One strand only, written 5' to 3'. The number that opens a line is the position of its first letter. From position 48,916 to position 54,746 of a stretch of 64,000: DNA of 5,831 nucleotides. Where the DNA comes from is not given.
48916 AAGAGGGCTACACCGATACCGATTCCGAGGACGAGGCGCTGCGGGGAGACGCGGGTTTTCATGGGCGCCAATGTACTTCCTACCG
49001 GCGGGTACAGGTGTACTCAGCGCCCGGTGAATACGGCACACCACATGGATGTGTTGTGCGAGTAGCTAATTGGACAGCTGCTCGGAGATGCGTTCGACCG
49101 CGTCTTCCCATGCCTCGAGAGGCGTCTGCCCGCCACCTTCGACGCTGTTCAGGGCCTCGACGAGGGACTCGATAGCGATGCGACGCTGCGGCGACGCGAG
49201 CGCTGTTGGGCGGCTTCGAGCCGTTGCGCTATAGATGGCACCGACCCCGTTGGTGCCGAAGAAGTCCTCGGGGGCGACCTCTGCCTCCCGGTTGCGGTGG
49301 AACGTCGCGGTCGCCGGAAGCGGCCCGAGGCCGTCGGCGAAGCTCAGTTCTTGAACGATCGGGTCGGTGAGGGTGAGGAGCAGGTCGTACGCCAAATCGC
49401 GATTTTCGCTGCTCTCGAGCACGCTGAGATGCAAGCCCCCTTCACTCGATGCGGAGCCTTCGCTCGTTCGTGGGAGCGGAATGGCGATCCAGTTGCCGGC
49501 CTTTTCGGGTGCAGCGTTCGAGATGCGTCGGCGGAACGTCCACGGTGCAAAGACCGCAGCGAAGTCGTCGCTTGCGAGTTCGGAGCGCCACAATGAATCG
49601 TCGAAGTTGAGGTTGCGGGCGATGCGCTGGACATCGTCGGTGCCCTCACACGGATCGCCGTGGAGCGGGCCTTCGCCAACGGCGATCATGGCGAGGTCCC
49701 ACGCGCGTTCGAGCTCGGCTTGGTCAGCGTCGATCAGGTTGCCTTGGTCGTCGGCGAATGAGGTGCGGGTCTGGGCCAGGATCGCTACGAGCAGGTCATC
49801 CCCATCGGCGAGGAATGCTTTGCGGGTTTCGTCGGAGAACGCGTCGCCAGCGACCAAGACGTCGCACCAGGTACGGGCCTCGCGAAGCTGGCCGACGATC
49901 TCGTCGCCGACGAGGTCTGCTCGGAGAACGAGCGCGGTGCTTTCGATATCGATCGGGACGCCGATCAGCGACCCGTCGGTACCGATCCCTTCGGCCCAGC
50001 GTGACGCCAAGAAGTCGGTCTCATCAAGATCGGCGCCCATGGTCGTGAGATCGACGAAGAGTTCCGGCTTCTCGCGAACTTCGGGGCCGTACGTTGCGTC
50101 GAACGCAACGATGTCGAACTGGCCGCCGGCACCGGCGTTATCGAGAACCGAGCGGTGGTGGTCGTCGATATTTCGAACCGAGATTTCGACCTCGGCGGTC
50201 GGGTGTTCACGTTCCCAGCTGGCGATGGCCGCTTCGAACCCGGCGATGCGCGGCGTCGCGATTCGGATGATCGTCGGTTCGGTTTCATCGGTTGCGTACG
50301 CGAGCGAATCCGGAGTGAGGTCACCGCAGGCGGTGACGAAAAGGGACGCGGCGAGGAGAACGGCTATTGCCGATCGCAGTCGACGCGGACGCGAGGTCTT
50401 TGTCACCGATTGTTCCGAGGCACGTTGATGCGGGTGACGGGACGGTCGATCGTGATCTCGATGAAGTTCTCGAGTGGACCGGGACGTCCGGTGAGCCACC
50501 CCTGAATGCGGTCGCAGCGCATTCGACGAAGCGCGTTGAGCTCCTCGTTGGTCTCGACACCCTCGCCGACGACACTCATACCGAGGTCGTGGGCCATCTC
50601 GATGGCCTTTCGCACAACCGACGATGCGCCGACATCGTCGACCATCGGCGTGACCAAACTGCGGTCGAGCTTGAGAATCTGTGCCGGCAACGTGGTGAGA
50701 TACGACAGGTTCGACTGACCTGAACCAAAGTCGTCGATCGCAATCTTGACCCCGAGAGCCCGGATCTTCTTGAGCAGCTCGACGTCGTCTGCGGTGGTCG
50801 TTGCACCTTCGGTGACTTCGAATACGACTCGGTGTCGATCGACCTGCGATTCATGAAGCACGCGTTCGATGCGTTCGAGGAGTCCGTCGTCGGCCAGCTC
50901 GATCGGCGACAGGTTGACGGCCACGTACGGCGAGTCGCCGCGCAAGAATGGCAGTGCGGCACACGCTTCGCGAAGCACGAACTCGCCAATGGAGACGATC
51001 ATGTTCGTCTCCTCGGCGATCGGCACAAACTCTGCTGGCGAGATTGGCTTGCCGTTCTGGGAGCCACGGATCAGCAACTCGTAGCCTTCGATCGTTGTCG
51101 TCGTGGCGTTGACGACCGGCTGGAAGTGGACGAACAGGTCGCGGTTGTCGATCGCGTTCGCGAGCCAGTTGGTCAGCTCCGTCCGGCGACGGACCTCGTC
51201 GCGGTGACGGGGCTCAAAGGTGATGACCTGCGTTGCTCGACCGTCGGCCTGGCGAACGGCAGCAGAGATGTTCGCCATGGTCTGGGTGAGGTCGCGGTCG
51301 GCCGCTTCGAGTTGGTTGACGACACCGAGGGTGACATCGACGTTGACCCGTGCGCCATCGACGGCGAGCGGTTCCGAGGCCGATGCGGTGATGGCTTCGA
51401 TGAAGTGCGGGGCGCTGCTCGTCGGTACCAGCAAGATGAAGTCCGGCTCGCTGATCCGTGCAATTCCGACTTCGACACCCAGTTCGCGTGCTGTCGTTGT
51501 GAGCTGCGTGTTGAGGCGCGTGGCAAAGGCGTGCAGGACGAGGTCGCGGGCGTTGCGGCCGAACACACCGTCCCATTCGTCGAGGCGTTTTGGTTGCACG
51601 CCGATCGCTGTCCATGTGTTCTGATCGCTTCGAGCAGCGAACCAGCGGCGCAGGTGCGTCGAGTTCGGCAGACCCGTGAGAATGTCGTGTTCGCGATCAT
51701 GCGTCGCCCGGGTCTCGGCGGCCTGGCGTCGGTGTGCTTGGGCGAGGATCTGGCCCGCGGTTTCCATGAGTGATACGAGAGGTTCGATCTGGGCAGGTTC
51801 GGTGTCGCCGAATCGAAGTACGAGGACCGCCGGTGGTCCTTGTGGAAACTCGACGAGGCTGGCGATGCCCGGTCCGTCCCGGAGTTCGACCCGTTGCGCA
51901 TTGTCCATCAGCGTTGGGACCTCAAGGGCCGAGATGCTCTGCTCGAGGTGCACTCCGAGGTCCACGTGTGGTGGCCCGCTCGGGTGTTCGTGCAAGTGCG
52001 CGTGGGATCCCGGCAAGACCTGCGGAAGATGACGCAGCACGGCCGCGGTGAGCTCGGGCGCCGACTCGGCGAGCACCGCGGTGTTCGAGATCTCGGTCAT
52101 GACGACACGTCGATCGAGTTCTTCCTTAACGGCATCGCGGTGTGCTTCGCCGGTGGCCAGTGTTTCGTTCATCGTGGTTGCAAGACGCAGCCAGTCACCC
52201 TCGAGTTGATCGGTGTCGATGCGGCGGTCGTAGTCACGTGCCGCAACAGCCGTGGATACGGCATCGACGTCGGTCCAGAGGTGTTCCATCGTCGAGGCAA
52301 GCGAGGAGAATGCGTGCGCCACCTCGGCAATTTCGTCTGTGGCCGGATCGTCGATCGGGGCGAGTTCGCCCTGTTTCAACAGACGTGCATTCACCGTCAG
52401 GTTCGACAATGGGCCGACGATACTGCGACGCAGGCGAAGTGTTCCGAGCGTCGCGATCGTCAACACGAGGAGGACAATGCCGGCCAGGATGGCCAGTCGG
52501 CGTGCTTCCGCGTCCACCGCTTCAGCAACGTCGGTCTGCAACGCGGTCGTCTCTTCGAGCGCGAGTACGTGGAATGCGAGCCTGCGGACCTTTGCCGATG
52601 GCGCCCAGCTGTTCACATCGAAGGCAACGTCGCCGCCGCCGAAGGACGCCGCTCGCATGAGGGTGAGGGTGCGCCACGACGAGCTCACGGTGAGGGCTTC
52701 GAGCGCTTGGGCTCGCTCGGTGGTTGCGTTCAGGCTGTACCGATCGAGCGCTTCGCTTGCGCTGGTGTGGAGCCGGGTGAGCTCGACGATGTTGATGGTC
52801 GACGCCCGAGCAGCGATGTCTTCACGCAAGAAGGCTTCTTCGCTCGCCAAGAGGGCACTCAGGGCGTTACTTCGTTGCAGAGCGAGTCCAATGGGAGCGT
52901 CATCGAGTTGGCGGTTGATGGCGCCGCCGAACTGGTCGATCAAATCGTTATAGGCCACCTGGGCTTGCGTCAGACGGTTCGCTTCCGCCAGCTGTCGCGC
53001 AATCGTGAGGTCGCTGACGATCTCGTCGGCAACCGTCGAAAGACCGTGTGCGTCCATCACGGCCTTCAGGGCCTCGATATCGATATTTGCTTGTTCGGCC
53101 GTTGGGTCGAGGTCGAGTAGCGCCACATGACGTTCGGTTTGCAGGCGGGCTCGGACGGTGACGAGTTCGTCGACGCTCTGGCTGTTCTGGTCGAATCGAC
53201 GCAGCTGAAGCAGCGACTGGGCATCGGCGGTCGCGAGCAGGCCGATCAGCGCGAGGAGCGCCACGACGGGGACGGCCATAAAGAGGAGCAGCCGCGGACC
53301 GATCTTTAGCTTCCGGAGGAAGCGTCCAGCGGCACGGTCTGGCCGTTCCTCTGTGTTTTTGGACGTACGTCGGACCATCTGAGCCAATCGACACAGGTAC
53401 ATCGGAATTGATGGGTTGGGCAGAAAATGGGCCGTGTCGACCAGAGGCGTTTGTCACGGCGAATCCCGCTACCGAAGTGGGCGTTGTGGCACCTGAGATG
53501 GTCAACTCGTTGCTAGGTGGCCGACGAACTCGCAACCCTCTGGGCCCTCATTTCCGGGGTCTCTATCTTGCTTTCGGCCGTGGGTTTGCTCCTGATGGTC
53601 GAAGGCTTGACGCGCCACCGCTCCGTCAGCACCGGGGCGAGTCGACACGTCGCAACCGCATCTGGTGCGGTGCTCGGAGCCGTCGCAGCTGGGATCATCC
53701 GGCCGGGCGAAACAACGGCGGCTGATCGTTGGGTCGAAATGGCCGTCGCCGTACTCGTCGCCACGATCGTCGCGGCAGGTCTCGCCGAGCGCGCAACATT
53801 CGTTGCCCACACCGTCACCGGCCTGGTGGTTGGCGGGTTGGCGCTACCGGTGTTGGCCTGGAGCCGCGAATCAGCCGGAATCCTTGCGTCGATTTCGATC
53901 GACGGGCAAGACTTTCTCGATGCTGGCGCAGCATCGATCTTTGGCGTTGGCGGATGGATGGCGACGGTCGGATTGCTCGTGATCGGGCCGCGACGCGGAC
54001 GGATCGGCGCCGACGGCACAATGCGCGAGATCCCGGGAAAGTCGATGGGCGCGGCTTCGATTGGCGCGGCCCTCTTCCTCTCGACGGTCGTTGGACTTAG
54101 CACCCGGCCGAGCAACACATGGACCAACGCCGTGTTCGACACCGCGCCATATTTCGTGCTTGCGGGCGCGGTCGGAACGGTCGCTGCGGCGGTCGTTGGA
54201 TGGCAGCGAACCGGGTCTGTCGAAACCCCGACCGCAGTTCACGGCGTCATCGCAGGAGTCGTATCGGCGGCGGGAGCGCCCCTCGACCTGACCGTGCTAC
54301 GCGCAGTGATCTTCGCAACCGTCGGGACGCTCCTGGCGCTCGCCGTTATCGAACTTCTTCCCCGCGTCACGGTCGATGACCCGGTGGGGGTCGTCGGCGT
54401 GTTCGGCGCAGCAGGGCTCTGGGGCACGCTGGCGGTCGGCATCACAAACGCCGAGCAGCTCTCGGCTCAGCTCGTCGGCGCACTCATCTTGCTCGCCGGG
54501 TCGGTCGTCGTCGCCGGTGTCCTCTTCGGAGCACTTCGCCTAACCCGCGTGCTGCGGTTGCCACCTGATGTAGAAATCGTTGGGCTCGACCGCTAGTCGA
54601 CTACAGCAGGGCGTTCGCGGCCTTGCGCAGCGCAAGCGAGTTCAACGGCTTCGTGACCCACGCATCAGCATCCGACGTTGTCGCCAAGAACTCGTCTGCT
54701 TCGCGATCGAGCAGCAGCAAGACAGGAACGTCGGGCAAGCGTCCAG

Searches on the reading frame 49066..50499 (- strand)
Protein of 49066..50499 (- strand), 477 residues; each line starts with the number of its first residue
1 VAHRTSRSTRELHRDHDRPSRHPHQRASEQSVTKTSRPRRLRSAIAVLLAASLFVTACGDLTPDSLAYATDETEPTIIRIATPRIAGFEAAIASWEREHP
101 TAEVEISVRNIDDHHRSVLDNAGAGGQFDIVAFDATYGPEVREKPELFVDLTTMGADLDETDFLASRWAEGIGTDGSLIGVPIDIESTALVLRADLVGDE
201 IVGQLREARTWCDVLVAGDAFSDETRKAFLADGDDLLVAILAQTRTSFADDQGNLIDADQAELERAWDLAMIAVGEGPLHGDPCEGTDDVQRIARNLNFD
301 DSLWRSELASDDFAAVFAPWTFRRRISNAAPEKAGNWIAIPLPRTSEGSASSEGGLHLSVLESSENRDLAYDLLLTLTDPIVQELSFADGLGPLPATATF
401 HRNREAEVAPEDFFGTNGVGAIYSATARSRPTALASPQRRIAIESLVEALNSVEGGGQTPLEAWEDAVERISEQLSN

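Call 10: search_protein_families(library=pfam, proteins=[window:49066-50499:-])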
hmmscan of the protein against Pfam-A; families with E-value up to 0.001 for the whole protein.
window:49066-50499:- (477 aa): 2 families
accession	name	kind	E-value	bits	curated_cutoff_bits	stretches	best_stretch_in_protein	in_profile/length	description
PF13416.11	SBP_bac_8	-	3.7e-12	47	27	1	102-399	12-264/279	Bacterial extracellular solute-binding protein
PF01547.30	SBP_bac_1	-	9e-05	23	26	0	86-228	8-148/307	Bacterial extracellular solute-binding protein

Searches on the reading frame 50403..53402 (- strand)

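Call 10: search_protein_families(library=pfam, proteins=[window:50403-53402:-])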
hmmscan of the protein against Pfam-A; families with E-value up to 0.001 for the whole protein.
window:50403-53402:- (999 aa): 2 families
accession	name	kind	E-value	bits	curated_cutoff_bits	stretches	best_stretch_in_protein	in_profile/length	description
PF00563.25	EAL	-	1.3e-63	215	31.3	1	745-974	2-236/236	EAL domain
PF00990.26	GGDEF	-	2.1e-05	24.8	23.8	1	572-719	3-154/161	Diguanylate cyclase, GGDEF domain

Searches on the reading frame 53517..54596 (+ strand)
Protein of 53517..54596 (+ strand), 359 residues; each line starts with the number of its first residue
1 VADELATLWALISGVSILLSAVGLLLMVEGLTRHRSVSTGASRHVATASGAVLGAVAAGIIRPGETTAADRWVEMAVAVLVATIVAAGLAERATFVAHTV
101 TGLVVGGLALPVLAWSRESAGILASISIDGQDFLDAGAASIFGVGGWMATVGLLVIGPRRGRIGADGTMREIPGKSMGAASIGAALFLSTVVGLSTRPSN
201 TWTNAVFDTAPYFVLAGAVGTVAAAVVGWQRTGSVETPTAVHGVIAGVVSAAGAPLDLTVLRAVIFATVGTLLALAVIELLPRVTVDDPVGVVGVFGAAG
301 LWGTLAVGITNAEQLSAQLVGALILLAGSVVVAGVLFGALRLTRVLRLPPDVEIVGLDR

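Call 10: search_protein_families(library=pfam, proteins=[window:53517-54596:+])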
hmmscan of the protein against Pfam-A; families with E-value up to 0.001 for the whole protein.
window:53517-54596:+ (359 aa): 1 family
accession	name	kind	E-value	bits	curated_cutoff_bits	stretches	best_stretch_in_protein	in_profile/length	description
PF00909.26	Ammonium_transp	-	1.3e-28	100.3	23.2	1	73-358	90-390/399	Ammonium Transporter Family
